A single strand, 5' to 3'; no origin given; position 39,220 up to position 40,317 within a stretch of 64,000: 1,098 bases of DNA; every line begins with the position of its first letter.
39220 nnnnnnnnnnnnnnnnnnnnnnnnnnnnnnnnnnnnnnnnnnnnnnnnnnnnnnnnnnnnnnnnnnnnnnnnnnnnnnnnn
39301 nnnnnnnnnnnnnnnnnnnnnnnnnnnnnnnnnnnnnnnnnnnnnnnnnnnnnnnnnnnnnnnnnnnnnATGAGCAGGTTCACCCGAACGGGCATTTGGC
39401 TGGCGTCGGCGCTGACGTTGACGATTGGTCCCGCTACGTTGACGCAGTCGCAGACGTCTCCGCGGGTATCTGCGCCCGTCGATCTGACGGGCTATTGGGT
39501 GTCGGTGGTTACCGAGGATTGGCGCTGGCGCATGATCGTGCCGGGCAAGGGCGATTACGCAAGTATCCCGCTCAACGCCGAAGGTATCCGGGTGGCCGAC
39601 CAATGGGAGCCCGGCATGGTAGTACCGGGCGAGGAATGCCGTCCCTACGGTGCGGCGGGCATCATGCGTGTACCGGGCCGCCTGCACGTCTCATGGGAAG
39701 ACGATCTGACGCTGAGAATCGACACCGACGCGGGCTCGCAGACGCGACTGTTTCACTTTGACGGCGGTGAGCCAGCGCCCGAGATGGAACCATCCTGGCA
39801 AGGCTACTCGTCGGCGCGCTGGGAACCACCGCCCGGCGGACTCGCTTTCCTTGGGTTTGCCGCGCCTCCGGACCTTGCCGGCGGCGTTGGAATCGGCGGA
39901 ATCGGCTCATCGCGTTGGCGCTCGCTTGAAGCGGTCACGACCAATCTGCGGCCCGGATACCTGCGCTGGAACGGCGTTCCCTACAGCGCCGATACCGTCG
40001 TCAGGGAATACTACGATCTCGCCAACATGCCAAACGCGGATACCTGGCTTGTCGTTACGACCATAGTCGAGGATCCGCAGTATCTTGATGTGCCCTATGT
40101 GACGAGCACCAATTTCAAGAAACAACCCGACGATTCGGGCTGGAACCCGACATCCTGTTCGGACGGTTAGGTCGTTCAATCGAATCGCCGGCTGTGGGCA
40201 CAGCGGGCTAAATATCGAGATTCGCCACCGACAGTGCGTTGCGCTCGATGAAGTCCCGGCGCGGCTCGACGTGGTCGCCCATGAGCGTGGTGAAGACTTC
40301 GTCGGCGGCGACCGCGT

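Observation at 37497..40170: Translationally coupled secreted triad (unknown paralog, MBL-fold hydrolase, unknown paralog) between plsC and gyrB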

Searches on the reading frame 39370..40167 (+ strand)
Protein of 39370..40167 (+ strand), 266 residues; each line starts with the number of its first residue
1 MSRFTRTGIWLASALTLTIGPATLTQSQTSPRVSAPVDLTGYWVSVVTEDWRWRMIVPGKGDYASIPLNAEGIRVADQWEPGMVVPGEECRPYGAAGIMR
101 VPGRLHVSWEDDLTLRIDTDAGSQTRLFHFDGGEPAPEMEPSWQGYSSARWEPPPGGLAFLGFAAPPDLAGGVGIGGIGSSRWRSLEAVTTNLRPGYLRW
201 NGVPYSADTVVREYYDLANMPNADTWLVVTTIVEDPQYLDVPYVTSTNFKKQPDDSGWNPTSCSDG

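Call 7: search_protein_families(library=pfam, proteins=[window:39370-40167:+], max_evalue=1)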
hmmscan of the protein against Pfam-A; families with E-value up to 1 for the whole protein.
window:39370-40167:+ (266 aa): 0 families

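Call 8: search_protein_families(library=ncbifam, proteins=[window:39370-40167:+], max_evalue=1)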
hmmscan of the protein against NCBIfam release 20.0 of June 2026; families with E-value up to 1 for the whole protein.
window:39370-40167:+ (266 aa): 0 families

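Call 10: find_homologous_proteins(query=window:39370-40167:+)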
Query window:39370-40167:+ (266 aa): 7999 proteins with E <= 0.001 among 8000 candidates; the best 120 are listed.
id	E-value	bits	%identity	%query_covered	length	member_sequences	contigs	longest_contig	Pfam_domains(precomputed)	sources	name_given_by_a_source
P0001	5.9e-155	533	85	100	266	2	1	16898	-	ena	-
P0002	1.7e-153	528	85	100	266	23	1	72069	-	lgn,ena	-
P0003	3.0e-153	527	85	100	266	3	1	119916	-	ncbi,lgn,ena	-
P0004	3.3e-153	527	85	100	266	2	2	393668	-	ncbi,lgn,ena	-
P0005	8.4e-153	526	85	100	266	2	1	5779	-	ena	-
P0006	2.5e-152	524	84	100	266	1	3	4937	-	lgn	-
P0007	1.1e-149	515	84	100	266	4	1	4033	-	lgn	-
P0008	9.9e-130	450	74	100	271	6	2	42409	-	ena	-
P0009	1.8e-129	449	79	91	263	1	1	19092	-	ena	-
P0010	1.9e-128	446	75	100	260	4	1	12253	-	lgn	-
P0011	7.0e-128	444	75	100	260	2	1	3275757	-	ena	-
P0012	1.2e-127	443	74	100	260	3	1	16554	-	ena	-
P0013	8.8e-127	440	74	100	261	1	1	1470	-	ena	-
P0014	9.0e-127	440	74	100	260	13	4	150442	-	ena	-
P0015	4.1e-126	438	73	100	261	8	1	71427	-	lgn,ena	-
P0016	7.1e-126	437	74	100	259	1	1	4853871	-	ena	-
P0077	5.4e-88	313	60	87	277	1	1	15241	-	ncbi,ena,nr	ncbi:MAG TPA: hypothetical protein VJ732_06325 [Bryobacteraceae bacterium]|nr:hypothetical protein [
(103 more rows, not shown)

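Call 11: search_solved_structures(query=window:39370-40167:+, max_evalue=10)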
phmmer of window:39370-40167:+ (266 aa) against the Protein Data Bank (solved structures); distinct sequences matched with E-value up to 10: 0.

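Call 13: find_encoding_contigs(protein=P0004, flank=8000, max_places=3)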
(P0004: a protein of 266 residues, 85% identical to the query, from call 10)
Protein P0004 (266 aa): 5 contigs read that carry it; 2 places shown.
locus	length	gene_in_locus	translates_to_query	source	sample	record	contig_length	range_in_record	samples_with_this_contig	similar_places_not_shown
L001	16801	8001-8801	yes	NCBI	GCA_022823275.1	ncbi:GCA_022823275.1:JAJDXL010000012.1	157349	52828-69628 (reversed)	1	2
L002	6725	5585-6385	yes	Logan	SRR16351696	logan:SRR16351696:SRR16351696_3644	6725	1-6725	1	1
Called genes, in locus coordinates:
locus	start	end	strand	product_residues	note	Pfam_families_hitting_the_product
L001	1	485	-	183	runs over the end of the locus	PF13511:DUF4124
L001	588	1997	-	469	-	PF03951:Gln-synt_N, PF00120:Gln-synt_C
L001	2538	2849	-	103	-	PF08803:ydhR (weak)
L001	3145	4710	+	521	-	PF00587:tRNA-synt_2b, PF03129:HGTP_anticodon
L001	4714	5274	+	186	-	PF00702:Hydrolase (weak), PF08645:PNK3P, PF13242:Hydrolase_like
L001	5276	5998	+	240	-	PF01553:Acyltransferase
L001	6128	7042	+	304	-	-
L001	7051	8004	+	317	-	PF00753:Lactamase_B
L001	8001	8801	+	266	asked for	-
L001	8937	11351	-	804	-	PF02518:HATPase_c, PF00204:DNA_gyraseB, PF01751:Toprim, PF18053:GyrB_insert, PF00986:DNA_gyraseB_C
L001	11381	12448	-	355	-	PF02463:SMC_N, PF13476:AAA_23 (weak), PF13304:AAA_21 (faint)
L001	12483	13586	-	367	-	PF00712:DNA_pol3_beta, PF02767:DNA_pol3_beta_2, PF02768:DNA_pol3_beta_3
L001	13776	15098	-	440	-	PF11638:DnaA_N, PF00308:Bac_DnaA, PF08299:Bac_DnaA_C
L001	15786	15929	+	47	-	-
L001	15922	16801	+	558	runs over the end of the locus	PF14849:YidC_periplas, PF02096:60KD_IMP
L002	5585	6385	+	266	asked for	-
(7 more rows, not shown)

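Call 14: find_encoding_contigs(protein=P0016, flank=8000, max_places=3)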
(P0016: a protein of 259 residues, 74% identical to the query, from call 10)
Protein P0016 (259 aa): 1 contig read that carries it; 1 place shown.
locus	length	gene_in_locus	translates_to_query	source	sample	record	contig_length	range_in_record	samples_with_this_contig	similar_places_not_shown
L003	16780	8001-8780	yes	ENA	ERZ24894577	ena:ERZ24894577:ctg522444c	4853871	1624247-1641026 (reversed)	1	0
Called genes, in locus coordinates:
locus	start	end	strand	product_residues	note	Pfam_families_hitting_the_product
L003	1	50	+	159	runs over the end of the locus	PF19649:DUF6152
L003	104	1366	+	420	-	-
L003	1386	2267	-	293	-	-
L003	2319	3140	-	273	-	PF00753:Lactamase_B, PF19583:ODP (weak)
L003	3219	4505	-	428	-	PF07969:Amidohydro_3 (weak), PF01979:Amidohydro_1, PF07969:Amidohydro_3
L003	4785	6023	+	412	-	PF07690:MFS_1, PF00083:Sugar_tr, PF13347:MFS_2 (weak), PF00083:Sugar_tr (weak), PF07690:MFS_1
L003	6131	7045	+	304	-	-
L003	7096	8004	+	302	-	PF00753:Lactamase_B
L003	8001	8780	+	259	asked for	-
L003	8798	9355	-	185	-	PF04264:YceI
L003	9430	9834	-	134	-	PF19649:DUF6152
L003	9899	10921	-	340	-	-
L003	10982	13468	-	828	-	PF07715:Plug, PF00593:TonB_dep_Rec_b-barrel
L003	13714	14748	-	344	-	PF19649:DUF6152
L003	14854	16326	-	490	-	-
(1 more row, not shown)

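Call 15: find_encoding_contigs(protein=P0077, flank=8000, max_places=3)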
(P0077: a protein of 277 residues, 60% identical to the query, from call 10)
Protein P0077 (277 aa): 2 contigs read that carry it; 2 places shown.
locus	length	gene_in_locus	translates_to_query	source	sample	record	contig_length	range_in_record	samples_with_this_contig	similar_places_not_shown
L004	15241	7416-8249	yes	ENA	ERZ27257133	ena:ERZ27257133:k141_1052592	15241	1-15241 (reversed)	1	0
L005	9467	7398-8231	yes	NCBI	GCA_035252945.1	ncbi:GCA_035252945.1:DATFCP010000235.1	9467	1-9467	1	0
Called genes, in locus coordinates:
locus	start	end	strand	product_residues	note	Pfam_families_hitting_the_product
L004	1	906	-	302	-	?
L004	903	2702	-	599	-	PF05580:Peptidase_S55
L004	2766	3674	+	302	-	PF00165:HTH_AraC, PF12833:HTH_18, PF00165:HTH_AraC (weak)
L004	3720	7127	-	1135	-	PF13620:CarboxypepD_reg, PF25183:OMP_b-brl_4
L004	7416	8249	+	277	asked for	-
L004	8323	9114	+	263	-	-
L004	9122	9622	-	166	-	-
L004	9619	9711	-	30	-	-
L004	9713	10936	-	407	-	-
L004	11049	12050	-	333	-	PF00753:Lactamase_B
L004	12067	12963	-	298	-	-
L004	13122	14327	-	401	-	PF00108:Thiolase_N, PF00109:ketoacyl-synt (faint), PF02803:Thiolase_C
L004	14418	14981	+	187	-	PF04542:Sigma70_r2, PF08281:Sigma70_r4_2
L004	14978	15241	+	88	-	?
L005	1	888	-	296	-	PF24684:Vgb_lyase (weak), PF07494:Reg_prop (faint), PF20067:SSL_N (faint)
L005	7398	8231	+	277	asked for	-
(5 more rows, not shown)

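Call 19: find_related_loci(query=A1, collection=genome_contigs, flank=10000)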
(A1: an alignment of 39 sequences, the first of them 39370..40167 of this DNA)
Query A1 (266 aa) in genome_contigs; peptide patterns used: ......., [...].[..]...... (x = any residue, [..] = any of these).
600 stretches matched a pattern (row limit reached: there are more); 578 encode a relative of the query (tblastn E <= 1e-3); the best 80 are kept; 80 distinct loci.
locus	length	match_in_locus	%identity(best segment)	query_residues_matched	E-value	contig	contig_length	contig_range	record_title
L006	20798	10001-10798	95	1-266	2e-170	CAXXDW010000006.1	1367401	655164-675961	MAG: Gammaproteobacteria bacterium isolate 92cb7ee9-6a2a-4e20-a11b-d112289540a9 genome assembly, contig: contig_6, whole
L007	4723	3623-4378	75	11-266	3e-126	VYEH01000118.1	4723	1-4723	MAG: Proteobacteria bacterium isolate SB0676_bin_28 NODE_7548_length_4723_cov_4.043059, whole genome shotgun sequence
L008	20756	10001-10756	77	13-266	3e-125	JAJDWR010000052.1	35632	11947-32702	MAG: Gammaproteobacteria bacterium isolate jk18x25bins.5 k141_728980, whole genome shotgun sequence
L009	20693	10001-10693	60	26-263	7e-92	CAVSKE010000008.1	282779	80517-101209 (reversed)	MAG: uncultured Acidobacteriota bacterium isolate MFD02360.bin.2.183 genome assembly, contig: contig_14061, whole genome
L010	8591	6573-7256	60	30-264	2e-91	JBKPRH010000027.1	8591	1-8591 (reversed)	MAG: Acidobacteriota bacterium isolate GS_EKS_MAG_00054 GS_EKS_000002592381, whole genome shotgun sequence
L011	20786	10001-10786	55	1-264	4e-90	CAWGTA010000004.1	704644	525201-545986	MAG: Terriglobia bacterium isolate MFD05521.bin.1.209 genome assembly, contig: contig_40626, whole genome shotgun sequen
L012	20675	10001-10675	58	24-263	2e-89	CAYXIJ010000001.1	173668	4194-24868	MAG TPA_asm: uncultured Gammaproteobacteria bacterium isolate SRP077602_co11_557 genome assembly, contig: NODE_18_length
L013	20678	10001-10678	58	30-264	4e-89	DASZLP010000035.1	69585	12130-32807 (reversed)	MAG TPA_asm: Bryobacteraceae bacterium isolate SMAG_U5867 k141_3322905, whole genome shotgun sequence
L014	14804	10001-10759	55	3-264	3e-88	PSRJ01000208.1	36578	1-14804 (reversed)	MAG: Terriglobia bacterium isolate subdivision3 Amazon FNV 2010 0 2 1 contig_75_31926848_length_36578_multi_3_in_0_out_2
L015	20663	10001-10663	59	37-264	6e-88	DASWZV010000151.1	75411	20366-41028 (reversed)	MAG TPA_asm: Vicinamibacterales bacterium isolate SMAG_U3748 k141_2381817, whole genome shotgun sequence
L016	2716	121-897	54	3-264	3e-90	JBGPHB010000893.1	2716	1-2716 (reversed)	MAG: Bryobacteraceae bacterium isolate OBJ_0618_7090110_369 k141_2735822_length_2716_cov_10.0000, whole genome shotgun s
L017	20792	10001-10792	53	1-264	2e-87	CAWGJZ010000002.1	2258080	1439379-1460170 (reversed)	MAG: uncultured Acidobacteriota bacterium isolate MFD05705.bin.1.51 genome assembly, contig: contig_16005, whole genome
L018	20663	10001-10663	58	35-264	2e-87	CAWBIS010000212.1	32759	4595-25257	MAG: Terriglobia bacterium isolate MFD04752.bin.3.16 genome assembly, contig: contig_32754, whole genome shotgun sequenc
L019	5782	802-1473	58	32-264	3e-87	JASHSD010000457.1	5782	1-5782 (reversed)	MAG: Bryobacteraceae bacterium isolate JOPF118 JOPF_NEAR_contig_750083, whole genome shotgun sequence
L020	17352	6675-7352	60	30-264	9e-87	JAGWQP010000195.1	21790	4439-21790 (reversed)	MAG: Acidobacteriota bacterium isolate REEB305 k141_1261854, whole genome shotgun sequence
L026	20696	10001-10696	57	26-264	3e-85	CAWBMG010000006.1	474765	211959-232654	MAG: uncultured Acidobacteriota bacterium isolate MFD02242.bin.1.279 genome assembly, contig: contig_20168, whole genome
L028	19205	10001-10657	57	37-264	3e-85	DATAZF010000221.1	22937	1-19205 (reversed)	MAG TPA_asm: Bryobacteraceae bacterium isolate SMAG_U5698 k141_3858624, whole genome shotgun sequence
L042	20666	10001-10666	57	35-263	2e-82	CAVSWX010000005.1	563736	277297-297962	MAG: uncultured Acidobacteriota bacterium isolate MFD05567.bin.2.7 genome assembly, contig: contig_1600, whole genome sh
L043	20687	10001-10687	58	30-263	5e-82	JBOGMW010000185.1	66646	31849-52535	MAG: Candidatus Acidiferrales bacterium isolate TC-S_metawrap_bin.120 k127_4459647, whole genome shotgun sequence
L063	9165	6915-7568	54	30-264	2e-79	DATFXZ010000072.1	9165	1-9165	MAG TPA_asm: Terriglobia bacterium isolate SMAG_U9530 k141_3743340, whole genome shotgun sequence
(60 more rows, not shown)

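Call 22: predict_structure(alignment_id=A1)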
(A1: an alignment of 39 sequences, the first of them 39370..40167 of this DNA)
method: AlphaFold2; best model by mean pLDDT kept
length: 266 residues; sequences in the alignment: 39
mean_pLDDT: 76.2   pTM: 0.74
mean pLDDT of the five models: 76.2, 74.5, 73.8, 72.9, 67.9
residues with pLDDT >= 90: 91; 70-90: 74; 50-70: 71; < 50: 30
segments of 3 or more residues with pLDDT < 50: 1-3, 54-57, 156-166, 168-179
pLDDT, mean of each block of 10 residues (from residue 1): 53 61 69 92 83 51 79 84 61 64 87 93 85 87 90 62 47 41 78 81 83 91 92 93 90 89 65
secondary structure, 60 per line:
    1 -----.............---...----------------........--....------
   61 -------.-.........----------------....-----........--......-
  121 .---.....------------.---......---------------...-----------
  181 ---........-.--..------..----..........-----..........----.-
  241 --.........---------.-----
elements in order: H6-18 E41-48 H51-54 H70-78 H95-98 E104-111 E114-119 E125-129 E146-151 E184-191 E210-219 E225-234 E243-251

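Call 28: search_protein_families(library=pfam, proteins=[L012:19181-19594:-, L008:213-1193:+, L028:16606-18555:+, L042:5099-5944:-, L043:12345-12833:+, L026:15570-16619:-, L009:14907-15500:-, L013:10632-11975:-, L015:7092-7874:-], max_evalue=0.01)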
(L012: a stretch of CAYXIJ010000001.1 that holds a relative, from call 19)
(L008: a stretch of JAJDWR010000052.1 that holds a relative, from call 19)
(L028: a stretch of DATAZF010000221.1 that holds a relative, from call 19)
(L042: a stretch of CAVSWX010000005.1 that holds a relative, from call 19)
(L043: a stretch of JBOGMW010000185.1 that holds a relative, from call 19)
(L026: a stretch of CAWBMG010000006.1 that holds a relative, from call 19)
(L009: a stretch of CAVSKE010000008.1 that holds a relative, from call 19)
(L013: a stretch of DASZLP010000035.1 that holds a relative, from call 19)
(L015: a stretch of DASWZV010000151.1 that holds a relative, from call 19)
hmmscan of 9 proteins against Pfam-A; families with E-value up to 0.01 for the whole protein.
L012:19181-19594:- (137 aa): 2 families
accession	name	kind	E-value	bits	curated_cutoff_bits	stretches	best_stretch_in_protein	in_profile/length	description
PF19649.4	DUF6152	-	6.8e-20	71.4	27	1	23-110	7-93/98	Family of unknown function (DUF6152)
PF13567.11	DUF4131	-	0.0037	17.4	31.6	1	11-111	32-136/165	Domain of unknown function (DUF4131)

L008:213-1193:+ (326 aa): 0 families

L028:16606-18555:+ (649 aa): 3 families
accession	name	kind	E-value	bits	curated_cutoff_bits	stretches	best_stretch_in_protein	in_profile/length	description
PF01011.28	PQQ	-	5.4e-177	590.5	26.7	1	38-621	1-595/595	Glucose/ethanol/alcohol dehydrogenase, beta-propeller domain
PF13360.13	PQQ_2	-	1.1e-16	61.6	27.6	2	528-615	3-75/233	Outer membrane protein assembly factor BamB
PF13570.13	Beta-prop_ACSF4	-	0.00097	19.1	133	0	564-613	178-224/329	Beta-alanine-activating enzyme, beta-propeller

L042:5099-5944:- (281 aa): 1 family
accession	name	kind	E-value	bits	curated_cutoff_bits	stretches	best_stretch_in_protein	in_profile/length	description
PF13709.12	DUF4159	-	3.7e-33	115.2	25.9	1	67-279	8-202/202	Domain of unknown function (DUF4159)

L043:12345-12833:+ (162 aa): 2 families
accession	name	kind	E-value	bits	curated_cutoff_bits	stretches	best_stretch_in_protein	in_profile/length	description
PF20349.3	DUF6644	-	2e-12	47.9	27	1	31-161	27-154/155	Family of unknown function (DUF6644)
PF05425.18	CopD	-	1e-05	26.3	32.1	1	64-154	3-100/105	Copper resistance protein D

L026:15570-16619:- (349 aa): 1 family
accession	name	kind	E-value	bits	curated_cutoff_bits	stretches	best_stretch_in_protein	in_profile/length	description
PF12006.13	DUF3500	-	8.8e-89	298.4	27.2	1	32-337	4-297/297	Protein of unknown function (DUF3500)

L009:14907-15500:- (197 aa): 2 families
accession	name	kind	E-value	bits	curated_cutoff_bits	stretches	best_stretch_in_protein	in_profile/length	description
PF00881.29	Nitroreductase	-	4.7e-15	56.6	23.5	2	21-65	3-46/167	Nitroreductase family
PF14512.11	TM1586_NiRdase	-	0.00069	19.7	27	0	39-63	161-185/215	Putative TM nitroreductase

L013:10632-11975:- (447 aa): 14 families
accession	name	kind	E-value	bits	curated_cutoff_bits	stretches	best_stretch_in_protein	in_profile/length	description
PF14559.12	TPR_19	-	1.6e-14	54.4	25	3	299-347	4-52/68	Tetratricopeptide repeat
PF13428.12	TPR_14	-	4.4e-09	36.6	23.5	0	292-328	7-43/44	Tetratricopeptide repeat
PF13432.12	TPR_16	-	7.5e-07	29.9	32.7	1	199-248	12-61/65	Tetratricopeptide repeat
PF00486.34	Trans_reg_C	-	7.9e-07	29.5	26.2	1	27-98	2-77/77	Transcriptional regulatory protein, C terminal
PF07719.23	TPR_2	-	3e-06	27.4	27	0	291-318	6-33/34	Tetratricopeptide repeat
PF13424.12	TPR_12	-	1.3e-05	25.8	30.1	0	212-247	39-74/77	Tetratricopeptide repeat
PF13431.12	TPR_17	-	4.8e-05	23.8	24.4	0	276-307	3-34/34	Tetratricopeptide repeat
PF13414.12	TPR_11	-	0.0001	22.3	26.8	0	300-322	8-30/42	TPR repeat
PF20308.4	TPR-S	-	0.00082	20.4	27.6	0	303-349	3-47/102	Tetratricopeptide Repeats-Sensor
PF09976.15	TPR_21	-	0.0014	18.8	25.5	0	199-245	91-140/193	Tetratricopeptide repeat-like domain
PF00515.34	TPR_1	-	0.002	18.3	27.8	0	294-319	9-34/34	Tetratricopeptide repeat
PF13174.12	TPR_6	-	0.0041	18.1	26.3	0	327-346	7-26/33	Tetratricopeptide repeat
PF24575.1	TPR_Slam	-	0.0043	17.9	35.2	0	292-336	51-97/104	Surface lipoprotein assembly modifier, N-terminal TPR repeats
PF13181.12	TPR_8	-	0.009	16.6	25.7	0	292-318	7-33/34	Tetratricopeptide repeat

L015:7092-7874:- (260 aa): 1 family
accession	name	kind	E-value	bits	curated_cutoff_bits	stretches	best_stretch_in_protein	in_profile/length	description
PF08308.17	PEGA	-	2.3e-13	50.3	20.8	1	90-146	2-58/71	PEGA domain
